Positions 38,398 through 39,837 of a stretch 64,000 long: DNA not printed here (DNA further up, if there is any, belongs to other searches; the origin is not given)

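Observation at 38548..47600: Decayed copy of the cysteine-desulfurase 3' end 7.9 kb downstream of the intact gene delimits an ~8-kb segment carrying an MmeI-family RM enzyme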

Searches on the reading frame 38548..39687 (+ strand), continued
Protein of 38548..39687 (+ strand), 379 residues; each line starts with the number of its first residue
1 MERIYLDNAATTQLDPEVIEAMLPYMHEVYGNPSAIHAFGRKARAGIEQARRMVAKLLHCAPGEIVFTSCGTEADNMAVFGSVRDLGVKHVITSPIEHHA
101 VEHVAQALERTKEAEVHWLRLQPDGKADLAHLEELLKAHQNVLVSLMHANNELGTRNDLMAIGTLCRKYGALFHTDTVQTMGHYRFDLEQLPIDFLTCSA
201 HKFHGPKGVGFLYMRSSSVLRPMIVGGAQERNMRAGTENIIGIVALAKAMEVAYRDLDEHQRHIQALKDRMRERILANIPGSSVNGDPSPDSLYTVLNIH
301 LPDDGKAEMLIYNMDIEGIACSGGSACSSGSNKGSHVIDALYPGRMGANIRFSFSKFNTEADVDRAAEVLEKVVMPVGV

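Call 17: find_encoding_contigs(protein=P0011, flank=10000, max_places=3)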
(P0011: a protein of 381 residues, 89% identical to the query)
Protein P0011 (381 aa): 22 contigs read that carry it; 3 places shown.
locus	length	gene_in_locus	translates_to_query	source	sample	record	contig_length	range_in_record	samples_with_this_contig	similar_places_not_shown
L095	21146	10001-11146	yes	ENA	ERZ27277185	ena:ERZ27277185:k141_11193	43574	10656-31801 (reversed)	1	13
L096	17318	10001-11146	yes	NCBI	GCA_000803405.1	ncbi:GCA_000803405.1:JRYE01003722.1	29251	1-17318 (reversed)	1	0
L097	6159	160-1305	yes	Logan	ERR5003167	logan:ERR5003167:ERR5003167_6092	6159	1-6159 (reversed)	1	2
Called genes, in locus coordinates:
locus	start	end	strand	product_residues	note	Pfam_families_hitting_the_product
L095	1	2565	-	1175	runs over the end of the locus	PF25778:DUF7948, PF19081:Ig_7 (faint), PF00801:PKD, PF18911:PKD_4, PF13585:CHU_C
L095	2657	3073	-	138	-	PF02656:DUF202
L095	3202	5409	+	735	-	PF10459:Peptidase_S46, PF13365:Trypsin_2 (faint)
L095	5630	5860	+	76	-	PF01329:Pterin_4a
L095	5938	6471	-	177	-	PF07610:DUF1573, PF22544:HYDIN_VesB_CFA65-like_Ig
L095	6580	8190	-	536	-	PF22694:CtpB_N-like (weak), PF00595:PDZ (faint), PF13180:PDZ_2, PF17820:PDZ_6, PF03572:Peptidase_S41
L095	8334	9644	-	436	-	-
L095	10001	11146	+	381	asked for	PF00266:Aminotran_5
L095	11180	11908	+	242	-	PF07661:MORN_2 (faint)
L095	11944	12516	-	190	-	-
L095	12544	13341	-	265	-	PF03253:UT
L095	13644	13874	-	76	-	-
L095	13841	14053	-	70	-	-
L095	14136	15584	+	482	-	PF07690:MFS_1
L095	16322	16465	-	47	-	-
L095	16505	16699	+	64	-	-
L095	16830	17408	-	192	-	-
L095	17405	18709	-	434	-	PF02321:OEP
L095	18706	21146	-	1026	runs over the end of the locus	PF00873:ACR_tran, PF03176:MMPL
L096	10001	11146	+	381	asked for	PF00266:Aminotran_5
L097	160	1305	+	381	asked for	PF00266:Aminotran_5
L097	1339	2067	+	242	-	PF07661:MORN_2 (faint)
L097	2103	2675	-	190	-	-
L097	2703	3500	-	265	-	PF03253:UT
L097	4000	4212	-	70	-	-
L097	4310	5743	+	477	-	PF07690:MFS_1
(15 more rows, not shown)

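Call 19: find_encoding_contigs(protein=P0016, flank=10000, max_places=2)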
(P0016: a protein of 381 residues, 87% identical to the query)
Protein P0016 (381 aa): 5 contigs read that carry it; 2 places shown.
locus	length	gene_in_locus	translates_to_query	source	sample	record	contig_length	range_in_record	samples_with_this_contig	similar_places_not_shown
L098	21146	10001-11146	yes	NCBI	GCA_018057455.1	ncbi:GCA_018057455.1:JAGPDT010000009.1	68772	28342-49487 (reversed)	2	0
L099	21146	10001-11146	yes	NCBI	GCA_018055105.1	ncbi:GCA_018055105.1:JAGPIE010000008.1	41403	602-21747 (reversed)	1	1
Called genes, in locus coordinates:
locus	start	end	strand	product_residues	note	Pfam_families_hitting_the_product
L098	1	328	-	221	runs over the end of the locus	PF00175:NAD_binding_1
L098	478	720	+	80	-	-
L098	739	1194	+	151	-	PF08281:Sigma70_r4_2, PF04545:Sigma70_r4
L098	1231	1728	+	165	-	PF00903:Glyoxalase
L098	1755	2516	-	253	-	PF08501:Shikimate_dh_N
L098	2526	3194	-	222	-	PF09335:VTT_dom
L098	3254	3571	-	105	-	PF00581:Rhodanese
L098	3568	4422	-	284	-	PF02679:ComA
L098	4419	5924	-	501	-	PF13374:TPR_10 (faint), PF13424:TPR_12 (weak), PF00515:TPR_1 (weak), PF07719:TPR_2 (weak), PF13181:TPR_8 (weak), PF13428:TPR_14 (weak), PF13414:TPR_11, PF13432:TPR_16 (weak), +13 more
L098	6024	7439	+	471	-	PF02878:PGM_PMM_I, PF02879:PGM_PMM_II, PF02880:PGM_PMM_III, PF00408:PGM_PMM_IV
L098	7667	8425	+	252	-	PF13557:Phenol_MetA_deg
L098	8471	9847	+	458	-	PF13585:CHU_C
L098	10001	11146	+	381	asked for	PF00266:Aminotran_5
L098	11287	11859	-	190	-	-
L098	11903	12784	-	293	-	PF03253:UT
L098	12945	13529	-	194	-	-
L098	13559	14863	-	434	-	PF02321:OEP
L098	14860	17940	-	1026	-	PF00873:ACR_tran, PF03176:MMPL (weak)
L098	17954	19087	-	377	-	PF25919:BSH_CusB (faint), PF25917:BSH_RND, PF25973:BSH_CzcB, PF25954:Beta-barrel_RND_2, PF25967:RND-MFP_C, PF25989:YknX_C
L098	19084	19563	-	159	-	PF12802:MarR_2, PF01047:MarR, PF09339:HTH_IclR (weak)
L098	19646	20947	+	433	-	PF00112:Peptidase_C1 (faint), PF03051:Peptidase_C1_2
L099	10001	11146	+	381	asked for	PF00266:Aminotran_5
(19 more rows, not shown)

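Call 20: find_encoding_contigs(protein=P0024, flank=10000, max_places=2)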
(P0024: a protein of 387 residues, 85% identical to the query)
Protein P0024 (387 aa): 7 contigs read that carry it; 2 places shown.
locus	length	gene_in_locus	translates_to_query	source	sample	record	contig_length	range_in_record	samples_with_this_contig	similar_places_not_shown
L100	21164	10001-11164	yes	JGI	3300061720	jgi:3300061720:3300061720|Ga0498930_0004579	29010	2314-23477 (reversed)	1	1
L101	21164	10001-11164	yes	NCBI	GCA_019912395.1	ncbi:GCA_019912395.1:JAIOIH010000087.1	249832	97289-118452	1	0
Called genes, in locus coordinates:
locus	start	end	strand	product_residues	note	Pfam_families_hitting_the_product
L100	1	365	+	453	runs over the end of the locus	PF10396:TrmE_N, PF12631:MnmE_helical, PF00350:Dynamin_N (faint), PF01926:MMR_HSR1, PF02421:FeoB_N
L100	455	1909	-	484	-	PF00282:Pyridoxal_deC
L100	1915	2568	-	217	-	PF01227:GTP_cyclohydroI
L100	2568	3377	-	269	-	PF00175:NAD_binding_1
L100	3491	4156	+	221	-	PF04542:Sigma70_r2, PF08281:Sigma70_r4_2, PF04545:Sigma70_r4 (weak)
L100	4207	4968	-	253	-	PF08501:Shikimate_dh_N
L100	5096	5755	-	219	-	PF09335:VTT_dom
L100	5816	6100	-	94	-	PF00581:Rhodanese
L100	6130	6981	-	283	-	PF02679:ComA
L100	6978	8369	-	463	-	PF25058:ARM_TT21 (faint), PF12895:ANAPC3 (faint), PF13428:TPR_14 (faint), PF13176:TPR_7 (faint), PF13371:TPR_9 (faint), PF13432:TPR_16 (faint), PF14559:TPR_19 (faint), PF00515:TPR_1 (weak), +9 more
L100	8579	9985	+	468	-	PF02878:PGM_PMM_I, PF02879:PGM_PMM_II, PF02880:PGM_PMM_III, PF00408:PGM_PMM_IV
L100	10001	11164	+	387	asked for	PF00266:Aminotran_5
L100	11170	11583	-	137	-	PF01451:LMWPc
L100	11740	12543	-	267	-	PF00106:adh_short, PF08659:KR, PF13561:adh_short_C2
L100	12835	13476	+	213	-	PF13645:YkuD_2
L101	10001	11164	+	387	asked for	PF00266:Aminotran_5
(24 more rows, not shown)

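Call 21: find_encoding_contigs(protein=P0041, flank=10000, max_places=2)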
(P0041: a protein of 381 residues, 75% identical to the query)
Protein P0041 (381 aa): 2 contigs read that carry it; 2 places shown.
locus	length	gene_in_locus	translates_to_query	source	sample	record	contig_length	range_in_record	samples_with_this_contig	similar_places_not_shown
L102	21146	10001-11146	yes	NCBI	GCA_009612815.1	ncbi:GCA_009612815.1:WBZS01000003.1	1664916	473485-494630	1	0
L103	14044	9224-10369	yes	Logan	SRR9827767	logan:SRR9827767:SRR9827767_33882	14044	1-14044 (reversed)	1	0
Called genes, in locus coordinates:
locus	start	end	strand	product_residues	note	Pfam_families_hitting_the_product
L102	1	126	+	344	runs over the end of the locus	PF02265:S1-P1_nuclease (faint)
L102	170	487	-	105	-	PF00581:Rhodanese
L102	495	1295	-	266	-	PF02679:ComA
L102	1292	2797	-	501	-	PF13374:TPR_10 (faint), PF13432:TPR_16 (weak), PF14559:TPR_19 (weak), PF00515:TPR_1 (weak), PF13428:TPR_14 (weak), PF13424:TPR_12 (weak), PF13371:TPR_9 (weak), PF13432:TPR_16 (weak), +15 more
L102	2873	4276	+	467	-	PF02878:PGM_PMM_I, PF02879:PGM_PMM_II, PF02880:PGM_PMM_III, PF00408:PGM_PMM_IV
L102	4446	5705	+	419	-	PF02321:OEP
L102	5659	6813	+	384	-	PF25917:BSH_RND (weak), PF25973:BSH_CzcB, PF25893:HH_CzcB (weak), PF25954:Beta-barrel_RND_2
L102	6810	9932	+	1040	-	PF00873:ACR_tran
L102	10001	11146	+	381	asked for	PF00266:Aminotran_5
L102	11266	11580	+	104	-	-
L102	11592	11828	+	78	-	-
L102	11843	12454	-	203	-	PF20329:DUF6624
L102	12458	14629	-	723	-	PF19313:DUF5916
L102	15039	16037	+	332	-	-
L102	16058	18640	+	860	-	PF13884:Peptidase_S74, PF18962:Por_Secre_tail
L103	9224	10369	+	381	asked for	PF00266:Aminotran_5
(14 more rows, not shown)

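Call 24: search_protein_families(library=padloc, proteins=[L083:3069-3593:+], max_evalue=0.01)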
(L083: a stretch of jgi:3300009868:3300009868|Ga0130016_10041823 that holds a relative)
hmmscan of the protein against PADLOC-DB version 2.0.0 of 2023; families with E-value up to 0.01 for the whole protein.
L083:3069-3593:+ (174 aa): 1 family
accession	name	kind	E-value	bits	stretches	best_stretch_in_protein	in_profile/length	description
PDLC04538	PDC-M24A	-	0.0075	14.6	0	16-119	2-96/146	-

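Call 31: find_encoding_contigs(protein=P0006, flank=10000, max_places=3)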
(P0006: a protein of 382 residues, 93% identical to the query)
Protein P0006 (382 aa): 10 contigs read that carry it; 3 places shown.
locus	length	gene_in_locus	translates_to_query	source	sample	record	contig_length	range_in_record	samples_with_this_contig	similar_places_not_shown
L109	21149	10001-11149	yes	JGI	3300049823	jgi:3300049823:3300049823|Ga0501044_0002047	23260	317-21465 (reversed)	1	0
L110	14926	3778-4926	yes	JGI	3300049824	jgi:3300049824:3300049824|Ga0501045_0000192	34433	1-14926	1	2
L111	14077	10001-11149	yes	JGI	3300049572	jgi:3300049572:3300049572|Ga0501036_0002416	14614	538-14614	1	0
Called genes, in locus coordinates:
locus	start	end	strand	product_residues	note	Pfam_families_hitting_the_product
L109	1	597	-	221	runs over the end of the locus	PF08022:FAD_binding_8 (weak), PF00175:NAD_binding_1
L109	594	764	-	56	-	-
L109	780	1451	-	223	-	PF00175:NAD_binding_1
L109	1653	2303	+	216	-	PF07638:Sigma70_ECF (weak), PF04542:Sigma70_r2, PF13384:HTH_23 (faint), PF08281:Sigma70_r4_2, PF04545:Sigma70_r4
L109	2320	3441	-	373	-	PF07731:Cu-oxidase_2 (faint), PF07732:Cu-oxidase_3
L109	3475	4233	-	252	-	PF08501:Shikimate_dh_N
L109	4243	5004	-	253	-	PF09335:VTT_dom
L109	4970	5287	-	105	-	PF00581:Rhodanese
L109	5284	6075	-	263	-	PF02679:ComA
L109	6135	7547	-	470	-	PF00515:TPR_1 (weak), PF07719:TPR_2 (weak), PF13424:TPR_12 (weak), PF00515:TPR_1 (weak), PF13371:TPR_9 (weak), PF12895:ANAPC3 (weak), PF13432:TPR_16 (weak), PF14559:TPR_19 (weak), +13 more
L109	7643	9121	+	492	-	PF02878:PGM_PMM_I, PF02879:PGM_PMM_II, PF02880:PGM_PMM_III, PF00408:PGM_PMM_IV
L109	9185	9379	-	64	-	-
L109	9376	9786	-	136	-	-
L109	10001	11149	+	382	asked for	PF00266:Aminotran_5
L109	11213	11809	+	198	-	PF06940:DUF1287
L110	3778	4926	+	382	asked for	PF00266:Aminotran_5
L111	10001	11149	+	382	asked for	PF00266:Aminotran_5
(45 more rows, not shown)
